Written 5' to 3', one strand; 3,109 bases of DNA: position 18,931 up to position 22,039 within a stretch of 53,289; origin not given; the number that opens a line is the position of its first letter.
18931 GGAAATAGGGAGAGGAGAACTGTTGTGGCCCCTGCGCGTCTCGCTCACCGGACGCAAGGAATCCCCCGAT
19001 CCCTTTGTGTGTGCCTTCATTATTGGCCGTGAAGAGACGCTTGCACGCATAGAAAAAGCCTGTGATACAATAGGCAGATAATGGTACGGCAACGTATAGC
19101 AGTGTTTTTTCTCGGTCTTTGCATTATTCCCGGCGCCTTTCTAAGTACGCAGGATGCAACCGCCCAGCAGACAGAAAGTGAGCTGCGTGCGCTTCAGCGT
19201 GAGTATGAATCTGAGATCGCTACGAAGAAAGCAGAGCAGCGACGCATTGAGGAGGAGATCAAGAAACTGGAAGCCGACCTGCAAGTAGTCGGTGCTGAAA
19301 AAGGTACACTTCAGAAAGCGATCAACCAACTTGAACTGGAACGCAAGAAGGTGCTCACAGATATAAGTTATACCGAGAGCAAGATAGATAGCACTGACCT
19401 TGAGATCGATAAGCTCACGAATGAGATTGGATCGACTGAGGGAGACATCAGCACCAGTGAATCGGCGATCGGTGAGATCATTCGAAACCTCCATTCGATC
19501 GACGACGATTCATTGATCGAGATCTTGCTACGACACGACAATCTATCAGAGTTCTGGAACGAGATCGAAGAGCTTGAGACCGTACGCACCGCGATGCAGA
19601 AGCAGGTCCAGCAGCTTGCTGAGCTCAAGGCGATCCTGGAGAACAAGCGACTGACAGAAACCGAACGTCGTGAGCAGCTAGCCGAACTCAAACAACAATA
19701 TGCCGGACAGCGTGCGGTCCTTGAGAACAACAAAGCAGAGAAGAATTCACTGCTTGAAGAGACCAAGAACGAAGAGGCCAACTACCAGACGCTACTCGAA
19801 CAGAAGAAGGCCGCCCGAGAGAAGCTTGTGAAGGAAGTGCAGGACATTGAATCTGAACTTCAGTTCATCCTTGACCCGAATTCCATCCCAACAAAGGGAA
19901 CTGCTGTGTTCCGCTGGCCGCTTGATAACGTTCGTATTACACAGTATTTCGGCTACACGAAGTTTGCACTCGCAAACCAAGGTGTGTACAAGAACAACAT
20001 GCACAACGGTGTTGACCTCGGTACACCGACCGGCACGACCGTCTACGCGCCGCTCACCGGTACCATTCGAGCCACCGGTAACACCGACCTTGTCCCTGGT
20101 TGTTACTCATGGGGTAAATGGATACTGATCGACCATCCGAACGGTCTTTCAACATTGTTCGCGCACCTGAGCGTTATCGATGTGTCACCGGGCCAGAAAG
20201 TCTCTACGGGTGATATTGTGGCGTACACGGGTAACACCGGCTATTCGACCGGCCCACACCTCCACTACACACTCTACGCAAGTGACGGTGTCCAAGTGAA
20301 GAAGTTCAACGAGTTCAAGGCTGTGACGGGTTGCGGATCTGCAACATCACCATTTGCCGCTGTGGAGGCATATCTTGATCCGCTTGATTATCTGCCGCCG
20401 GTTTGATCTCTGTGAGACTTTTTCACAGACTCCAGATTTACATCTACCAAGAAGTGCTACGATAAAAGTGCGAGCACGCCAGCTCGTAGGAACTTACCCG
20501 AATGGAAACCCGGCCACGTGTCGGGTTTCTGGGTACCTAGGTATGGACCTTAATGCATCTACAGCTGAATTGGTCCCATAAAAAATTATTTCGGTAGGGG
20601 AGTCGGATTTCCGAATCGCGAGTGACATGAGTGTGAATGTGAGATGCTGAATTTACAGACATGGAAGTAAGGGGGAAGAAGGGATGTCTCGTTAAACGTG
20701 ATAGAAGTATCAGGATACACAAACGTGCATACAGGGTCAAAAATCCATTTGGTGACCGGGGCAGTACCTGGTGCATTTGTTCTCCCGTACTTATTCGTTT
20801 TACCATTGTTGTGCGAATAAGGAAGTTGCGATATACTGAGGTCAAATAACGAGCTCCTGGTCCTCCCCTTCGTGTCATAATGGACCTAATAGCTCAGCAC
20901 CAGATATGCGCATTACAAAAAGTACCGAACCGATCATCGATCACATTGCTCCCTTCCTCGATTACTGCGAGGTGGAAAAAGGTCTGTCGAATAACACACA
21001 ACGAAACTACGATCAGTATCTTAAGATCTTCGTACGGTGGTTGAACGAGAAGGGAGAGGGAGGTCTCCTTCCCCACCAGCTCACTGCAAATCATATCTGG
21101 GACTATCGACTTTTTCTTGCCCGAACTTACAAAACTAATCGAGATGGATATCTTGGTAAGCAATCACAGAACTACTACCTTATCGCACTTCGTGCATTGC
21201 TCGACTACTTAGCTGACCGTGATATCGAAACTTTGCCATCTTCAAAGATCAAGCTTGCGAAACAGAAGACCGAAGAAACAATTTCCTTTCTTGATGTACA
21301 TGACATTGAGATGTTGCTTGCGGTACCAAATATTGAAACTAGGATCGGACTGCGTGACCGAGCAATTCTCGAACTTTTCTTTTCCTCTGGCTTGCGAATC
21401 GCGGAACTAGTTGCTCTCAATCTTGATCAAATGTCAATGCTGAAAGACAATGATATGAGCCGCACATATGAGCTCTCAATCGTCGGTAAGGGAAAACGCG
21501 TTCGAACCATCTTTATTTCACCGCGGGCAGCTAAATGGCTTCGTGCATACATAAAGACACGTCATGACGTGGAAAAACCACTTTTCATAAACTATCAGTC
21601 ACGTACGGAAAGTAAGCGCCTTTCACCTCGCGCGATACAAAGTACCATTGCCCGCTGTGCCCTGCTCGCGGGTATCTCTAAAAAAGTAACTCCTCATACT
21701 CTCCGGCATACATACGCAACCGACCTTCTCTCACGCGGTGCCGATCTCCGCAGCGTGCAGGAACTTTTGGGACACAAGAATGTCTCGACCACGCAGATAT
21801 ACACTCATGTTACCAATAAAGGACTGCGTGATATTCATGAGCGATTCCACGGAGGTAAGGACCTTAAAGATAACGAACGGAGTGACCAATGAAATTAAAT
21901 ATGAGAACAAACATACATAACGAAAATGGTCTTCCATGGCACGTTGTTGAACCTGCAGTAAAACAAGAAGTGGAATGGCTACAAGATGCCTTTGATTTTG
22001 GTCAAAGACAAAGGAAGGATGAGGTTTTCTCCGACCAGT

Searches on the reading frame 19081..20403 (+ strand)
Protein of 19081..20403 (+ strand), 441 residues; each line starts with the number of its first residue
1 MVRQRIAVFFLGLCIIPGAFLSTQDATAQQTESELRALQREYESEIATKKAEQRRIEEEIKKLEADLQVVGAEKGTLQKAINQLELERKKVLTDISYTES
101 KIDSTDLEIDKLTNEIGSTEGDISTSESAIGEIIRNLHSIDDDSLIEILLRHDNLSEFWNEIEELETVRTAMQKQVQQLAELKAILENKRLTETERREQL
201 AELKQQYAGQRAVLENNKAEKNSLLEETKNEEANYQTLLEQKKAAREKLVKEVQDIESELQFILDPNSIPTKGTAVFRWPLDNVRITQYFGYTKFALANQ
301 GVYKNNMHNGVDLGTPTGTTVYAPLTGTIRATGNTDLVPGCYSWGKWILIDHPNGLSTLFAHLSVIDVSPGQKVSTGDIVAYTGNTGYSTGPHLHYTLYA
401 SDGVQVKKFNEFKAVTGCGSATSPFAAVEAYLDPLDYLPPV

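Call 86: search_protein_families(library=pfam, proteins=[window:19081-20403:+], max_evalue=0.01)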
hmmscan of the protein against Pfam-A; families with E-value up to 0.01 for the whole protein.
window:19081-20403:+ (441 aa): 2 families
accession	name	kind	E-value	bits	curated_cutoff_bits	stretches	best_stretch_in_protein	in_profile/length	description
PF01551.29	Peptidase_M23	-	9.5e-27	93.5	28.7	1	307-400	2-89/96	Peptidase family M23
PF02520.22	ANIS5_cation-bd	-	0.0017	18.9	29.3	1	167-210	54-97/109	SXP/RAL-2 family protein Ani s 5-like, metal-binding domain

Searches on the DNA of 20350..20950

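Call 4: search_rna_families(source=window, start=20350, end=20950, threshold=evalue, max_evalue=10, show_alignments=3)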
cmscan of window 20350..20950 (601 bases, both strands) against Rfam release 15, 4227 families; matches with E-value up to 10: 2.
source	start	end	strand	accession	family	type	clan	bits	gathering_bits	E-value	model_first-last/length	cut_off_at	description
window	20506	20528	+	RF00624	P9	Gene;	-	13.7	43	3.4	51-73/74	no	Pseudomonas sRNA P9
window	20600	20679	-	RF02181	ST7-AS2_1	Gene; lncRNA;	-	12.9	80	5.9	1-72/72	no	ST7 antisense RNA 2 conserved region 1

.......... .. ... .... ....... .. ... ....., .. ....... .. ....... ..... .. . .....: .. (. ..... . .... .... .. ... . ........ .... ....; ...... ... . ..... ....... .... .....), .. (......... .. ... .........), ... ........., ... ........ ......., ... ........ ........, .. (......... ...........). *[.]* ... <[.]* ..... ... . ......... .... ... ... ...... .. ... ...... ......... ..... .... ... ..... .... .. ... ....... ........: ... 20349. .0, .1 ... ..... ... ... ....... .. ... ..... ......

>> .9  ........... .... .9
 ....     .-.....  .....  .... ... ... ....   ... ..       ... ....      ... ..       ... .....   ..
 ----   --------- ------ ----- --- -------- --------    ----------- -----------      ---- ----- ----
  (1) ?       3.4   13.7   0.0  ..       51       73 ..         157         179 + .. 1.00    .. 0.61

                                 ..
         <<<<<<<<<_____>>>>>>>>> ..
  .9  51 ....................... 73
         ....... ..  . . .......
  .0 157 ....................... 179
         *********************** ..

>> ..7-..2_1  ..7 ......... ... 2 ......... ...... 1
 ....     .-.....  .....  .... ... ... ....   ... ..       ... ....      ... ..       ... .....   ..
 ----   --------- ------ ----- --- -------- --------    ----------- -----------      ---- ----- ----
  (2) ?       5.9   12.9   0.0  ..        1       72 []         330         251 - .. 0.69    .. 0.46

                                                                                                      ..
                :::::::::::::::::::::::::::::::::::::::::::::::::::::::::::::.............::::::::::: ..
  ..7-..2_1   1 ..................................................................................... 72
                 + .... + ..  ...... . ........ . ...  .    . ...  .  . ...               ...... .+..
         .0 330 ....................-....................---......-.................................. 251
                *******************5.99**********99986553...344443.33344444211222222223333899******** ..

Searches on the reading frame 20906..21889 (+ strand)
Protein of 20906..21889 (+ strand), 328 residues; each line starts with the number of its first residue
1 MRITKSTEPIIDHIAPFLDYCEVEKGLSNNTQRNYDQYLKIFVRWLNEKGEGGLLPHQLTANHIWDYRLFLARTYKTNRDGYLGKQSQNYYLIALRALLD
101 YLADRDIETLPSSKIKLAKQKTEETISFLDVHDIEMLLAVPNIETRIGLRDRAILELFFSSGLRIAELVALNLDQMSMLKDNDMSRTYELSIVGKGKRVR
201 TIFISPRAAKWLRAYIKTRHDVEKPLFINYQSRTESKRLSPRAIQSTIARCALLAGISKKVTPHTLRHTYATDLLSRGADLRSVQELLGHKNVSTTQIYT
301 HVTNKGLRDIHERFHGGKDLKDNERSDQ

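Call 37: find_homologous_proteins(query=window:20906-21889:+, max_evalue=1e-20)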
Query window:20906-21889:+ (328 aa): 7997 proteins with E <= 1e-20 among 8000 candidates; the best 120 are listed.
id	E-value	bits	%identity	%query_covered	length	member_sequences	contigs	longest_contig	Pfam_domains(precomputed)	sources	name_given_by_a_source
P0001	2.1e-215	732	100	100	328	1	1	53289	PF13495.13,PF00589.28,PF02899.24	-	-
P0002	9.9e-175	598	79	100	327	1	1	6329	PF13495.13,PF13102.13,PF00589.28,PF02899.24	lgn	-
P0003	2.9e-173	593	79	98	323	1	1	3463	PF13495.13,PF00589.28,PF02899.24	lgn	-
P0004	5.4e-173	593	81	98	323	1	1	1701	PF13495.13,PF13102.13,PF00589.28,PF02899.24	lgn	-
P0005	1.7e-171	588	80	98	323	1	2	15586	PF13495.13,PF13102.13,PF00589.28,PF02899.24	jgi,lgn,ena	jgi:site-specific recombinase XerD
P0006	2.7e-170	584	79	97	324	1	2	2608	PF13495.13,PF00589.28,PF02899.24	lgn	-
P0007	4.1e-170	583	80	99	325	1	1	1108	PF13495.13,PF13102.13,PF00589.28,PF02899.24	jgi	jgi:site-specific recombinase XerD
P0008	4.3e-170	583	79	98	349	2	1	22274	PF13495.13,PF00589.28,PF02899.24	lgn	-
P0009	1.2e-169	582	79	98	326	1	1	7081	PF13495.13,PF13102.13,PF00589.28,PF02899.24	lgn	-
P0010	3.1e-168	577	78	98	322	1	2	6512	PF13495.13,PF00589.28,PF02899.24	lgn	-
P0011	3.9e-167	573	77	98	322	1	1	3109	PF13495.13,PF00589.28,PF02899.24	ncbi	-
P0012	1.1e-165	568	78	98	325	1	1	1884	PF13495.13,PF13102.13,PF00589.28,PF02899.24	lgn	-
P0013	2.9e-165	567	79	96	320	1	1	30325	PF13495.13,PF00589.28,PF02899.24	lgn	-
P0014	7.5e-165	566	78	98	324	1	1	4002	PF13495.13,PF00589.28,PF02899.24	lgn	-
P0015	1.6e-164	565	77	98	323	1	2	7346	PF13495.13,PF00589.28,PF02899.24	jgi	jgi:site-specific recombinase XerD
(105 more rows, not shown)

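Call 39: find_encoding_contigs(protein=P0002, flank=3000, max_places=2)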
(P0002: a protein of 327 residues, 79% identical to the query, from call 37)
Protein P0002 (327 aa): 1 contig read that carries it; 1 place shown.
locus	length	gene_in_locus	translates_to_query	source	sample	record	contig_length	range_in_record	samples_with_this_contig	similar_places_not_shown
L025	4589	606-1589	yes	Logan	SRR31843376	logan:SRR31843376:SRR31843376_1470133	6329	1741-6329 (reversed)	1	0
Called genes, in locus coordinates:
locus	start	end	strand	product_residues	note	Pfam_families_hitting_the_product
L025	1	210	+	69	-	?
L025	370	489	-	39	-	-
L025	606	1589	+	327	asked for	PF02899:Phage_int_SAM_1, PF13102:Phage_int_SAM_5 (faint), PF13495:Phage_int_SAM_4 (weak), PF00589:Phage_integrase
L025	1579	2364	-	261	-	PF01177:Asp_Glu_race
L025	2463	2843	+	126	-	PF07681:DoxX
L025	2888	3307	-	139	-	-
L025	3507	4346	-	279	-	PF00480:ROK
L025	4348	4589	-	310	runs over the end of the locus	-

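Call 40: find_encoding_contigs(protein=P0005, flank=3000, max_places=2)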
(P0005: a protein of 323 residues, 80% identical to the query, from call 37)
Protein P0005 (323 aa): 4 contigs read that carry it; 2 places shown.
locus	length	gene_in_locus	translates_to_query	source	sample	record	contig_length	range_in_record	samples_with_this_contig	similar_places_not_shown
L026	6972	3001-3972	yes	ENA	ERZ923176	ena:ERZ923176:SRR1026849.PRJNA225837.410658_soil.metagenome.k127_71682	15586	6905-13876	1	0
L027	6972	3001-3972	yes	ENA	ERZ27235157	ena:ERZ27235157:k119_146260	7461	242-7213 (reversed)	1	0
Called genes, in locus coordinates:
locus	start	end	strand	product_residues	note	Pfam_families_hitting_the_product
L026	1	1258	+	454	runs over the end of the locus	PF00749:tRNA-synt_1c, PF19269:Anticodon_2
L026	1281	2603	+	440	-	PF01551:Peptidase_M23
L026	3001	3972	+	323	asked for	PF13102:Phage_int_SAM_5 (weak), PF02899:Phage_int_SAM_1, PF13495:Phage_int_SAM_4 (weak), PF00589:Phage_integrase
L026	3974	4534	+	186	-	-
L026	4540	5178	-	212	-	PF00215:OMPdecase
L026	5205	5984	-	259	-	PF01177:Asp_Glu_race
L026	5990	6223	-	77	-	PF07866:DUF1653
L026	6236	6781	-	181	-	PF02834:LigT_PEase (faint), PF13563:2_5_RNA_ligase2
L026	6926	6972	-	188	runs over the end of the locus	PF00717:Peptidase_S24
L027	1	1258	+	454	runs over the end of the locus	PF00749:tRNA-synt_1c, PF19269:Anticodon_2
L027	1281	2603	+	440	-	PF01551:Peptidase_M23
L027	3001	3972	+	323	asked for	PF13102:Phage_int_SAM_5 (weak), PF02899:Phage_int_SAM_1, PF13495:Phage_int_SAM_4 (weak), PF00589:Phage_integrase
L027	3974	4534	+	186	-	-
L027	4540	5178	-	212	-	PF00215:OMPdecase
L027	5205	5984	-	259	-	PF01177:Asp_Glu_race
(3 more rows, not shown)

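Call 41: find_encoding_contigs(protein=P0008, flank=3000, max_places=2)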
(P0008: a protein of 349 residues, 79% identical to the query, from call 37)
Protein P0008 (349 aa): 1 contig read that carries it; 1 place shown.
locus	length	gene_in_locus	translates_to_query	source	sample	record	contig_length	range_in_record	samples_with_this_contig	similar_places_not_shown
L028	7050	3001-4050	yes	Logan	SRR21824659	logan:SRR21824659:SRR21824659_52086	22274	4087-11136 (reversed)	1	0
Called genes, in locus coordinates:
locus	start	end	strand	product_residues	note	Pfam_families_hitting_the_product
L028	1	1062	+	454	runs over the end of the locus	PF00749:tRNA-synt_1c, PF19269:Anticodon_2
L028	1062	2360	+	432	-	PF01551:Peptidase_M23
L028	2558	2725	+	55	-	-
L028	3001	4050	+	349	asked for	PF02899:Phage_int_SAM_1, PF13495:Phage_int_SAM_4 (weak), PF00589:Phage_integrase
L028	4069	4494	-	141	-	PF00293:NUDIX, PF14815:NUDIX_4 (weak)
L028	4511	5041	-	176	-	PF01878:EVE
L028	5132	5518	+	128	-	PF07681:DoxX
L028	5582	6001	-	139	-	-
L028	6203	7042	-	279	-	PF00480:ROK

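Call 86: search_protein_families(library=pfam, proteins=[window:20906-21889:+], max_evalue=0.01)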
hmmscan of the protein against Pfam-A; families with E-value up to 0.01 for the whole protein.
window:20906-21889:+ (328 aa): 4 families
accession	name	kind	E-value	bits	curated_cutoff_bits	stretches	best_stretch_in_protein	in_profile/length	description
PF00589.27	Phage_integrase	-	9.7e-38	130.1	27.1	1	128-304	2-170/172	Phage integrase family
PF02899.23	Phage_int_SAM_1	-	1.7e-10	41.4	22.3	1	16-105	3-82/83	Phage integrase, N-terminal SAM-like domain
PF13495.12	Phage_int_SAM_4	-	2.7e-07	31.3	27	1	17-108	5-84/85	Phage integrase, N-terminal SAM-like domain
PF13102.12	Phage_int_SAM_5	-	0.00095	19.9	22.3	1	19-101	8-81/98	Phage integrase SAM-like domain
